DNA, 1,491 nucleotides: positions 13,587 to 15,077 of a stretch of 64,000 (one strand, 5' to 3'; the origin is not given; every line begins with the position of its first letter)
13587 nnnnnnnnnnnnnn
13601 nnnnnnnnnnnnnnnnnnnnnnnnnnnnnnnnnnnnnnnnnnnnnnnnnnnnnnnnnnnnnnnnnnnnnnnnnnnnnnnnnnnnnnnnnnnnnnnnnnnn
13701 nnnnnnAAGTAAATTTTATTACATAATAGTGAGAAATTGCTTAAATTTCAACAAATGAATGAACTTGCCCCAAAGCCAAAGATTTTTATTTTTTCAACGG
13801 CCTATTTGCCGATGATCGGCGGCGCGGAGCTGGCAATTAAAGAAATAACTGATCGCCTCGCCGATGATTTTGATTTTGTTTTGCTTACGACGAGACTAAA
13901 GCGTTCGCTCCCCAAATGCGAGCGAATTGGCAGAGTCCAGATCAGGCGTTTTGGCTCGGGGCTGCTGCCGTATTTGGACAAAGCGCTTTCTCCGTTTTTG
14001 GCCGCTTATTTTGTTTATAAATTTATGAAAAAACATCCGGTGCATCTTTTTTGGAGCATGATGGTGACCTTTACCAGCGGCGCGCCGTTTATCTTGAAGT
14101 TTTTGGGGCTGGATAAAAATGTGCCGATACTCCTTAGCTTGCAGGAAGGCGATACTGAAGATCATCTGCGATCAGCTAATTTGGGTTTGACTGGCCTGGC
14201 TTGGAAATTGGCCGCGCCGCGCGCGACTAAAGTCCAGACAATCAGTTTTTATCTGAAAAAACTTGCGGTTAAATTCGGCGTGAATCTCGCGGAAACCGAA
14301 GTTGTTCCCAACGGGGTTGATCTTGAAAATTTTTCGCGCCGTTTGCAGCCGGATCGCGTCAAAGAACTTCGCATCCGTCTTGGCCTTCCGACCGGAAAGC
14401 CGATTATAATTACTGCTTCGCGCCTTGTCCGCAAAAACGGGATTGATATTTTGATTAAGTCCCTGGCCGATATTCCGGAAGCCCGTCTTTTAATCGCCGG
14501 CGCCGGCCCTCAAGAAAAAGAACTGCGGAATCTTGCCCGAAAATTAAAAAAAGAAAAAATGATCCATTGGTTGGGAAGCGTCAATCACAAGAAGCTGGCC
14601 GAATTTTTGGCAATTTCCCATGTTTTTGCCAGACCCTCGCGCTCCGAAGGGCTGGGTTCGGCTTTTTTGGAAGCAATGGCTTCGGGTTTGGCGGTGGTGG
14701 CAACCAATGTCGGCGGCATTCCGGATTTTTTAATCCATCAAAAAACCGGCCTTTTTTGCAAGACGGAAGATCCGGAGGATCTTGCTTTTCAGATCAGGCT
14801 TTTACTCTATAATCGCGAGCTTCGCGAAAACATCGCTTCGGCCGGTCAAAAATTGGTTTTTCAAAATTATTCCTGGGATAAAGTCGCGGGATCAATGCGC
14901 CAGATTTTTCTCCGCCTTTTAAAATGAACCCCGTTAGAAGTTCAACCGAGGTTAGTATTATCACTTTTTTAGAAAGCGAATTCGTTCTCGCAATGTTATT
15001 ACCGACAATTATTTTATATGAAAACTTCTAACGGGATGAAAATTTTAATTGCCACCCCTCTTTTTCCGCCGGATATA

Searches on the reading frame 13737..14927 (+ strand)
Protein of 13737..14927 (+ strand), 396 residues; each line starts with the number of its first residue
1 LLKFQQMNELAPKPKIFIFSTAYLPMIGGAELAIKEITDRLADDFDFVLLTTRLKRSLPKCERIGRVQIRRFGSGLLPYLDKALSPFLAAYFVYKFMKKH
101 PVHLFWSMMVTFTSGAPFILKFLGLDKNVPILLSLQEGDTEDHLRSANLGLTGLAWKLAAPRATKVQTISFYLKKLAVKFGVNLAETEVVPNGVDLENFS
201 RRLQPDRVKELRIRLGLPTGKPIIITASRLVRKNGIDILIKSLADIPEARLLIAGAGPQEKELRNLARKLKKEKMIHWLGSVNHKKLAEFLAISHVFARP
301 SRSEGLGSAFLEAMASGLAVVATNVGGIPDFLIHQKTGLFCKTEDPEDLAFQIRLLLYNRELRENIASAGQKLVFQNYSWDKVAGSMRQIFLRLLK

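Call 10: search_protein_families(library=pfam, proteins=[window:13737-14927:+], max_evalue=0.001)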
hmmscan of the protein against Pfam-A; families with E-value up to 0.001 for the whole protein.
window:13737-14927:+ (396 aa): 5 families
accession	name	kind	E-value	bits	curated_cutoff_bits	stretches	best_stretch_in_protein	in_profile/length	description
PF00534.26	Glycos_transf_1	-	4.2e-44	150.6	26.4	1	210-372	4-171/172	Glycosyl transferases group 1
PF13692.12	Glyco_trans_1_4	-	1.7e-31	109.8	27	1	222-357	2-140/142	Glycosyl transferases group 1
PF13524.12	Glyco_trans_1_2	-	3.1e-11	43.9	25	1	239-385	5-140/144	Glycosyl transferase-like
PF13439.12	Glyco_transf_4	-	3.9e-09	37.2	28.5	1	27-197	1-169/170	Glycosyltransferase Family 4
PF20706.3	GT4-conflict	-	1.7e-05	24.4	26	1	245-385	230-383/385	Family 4 Glycosyltransferase in conflict systems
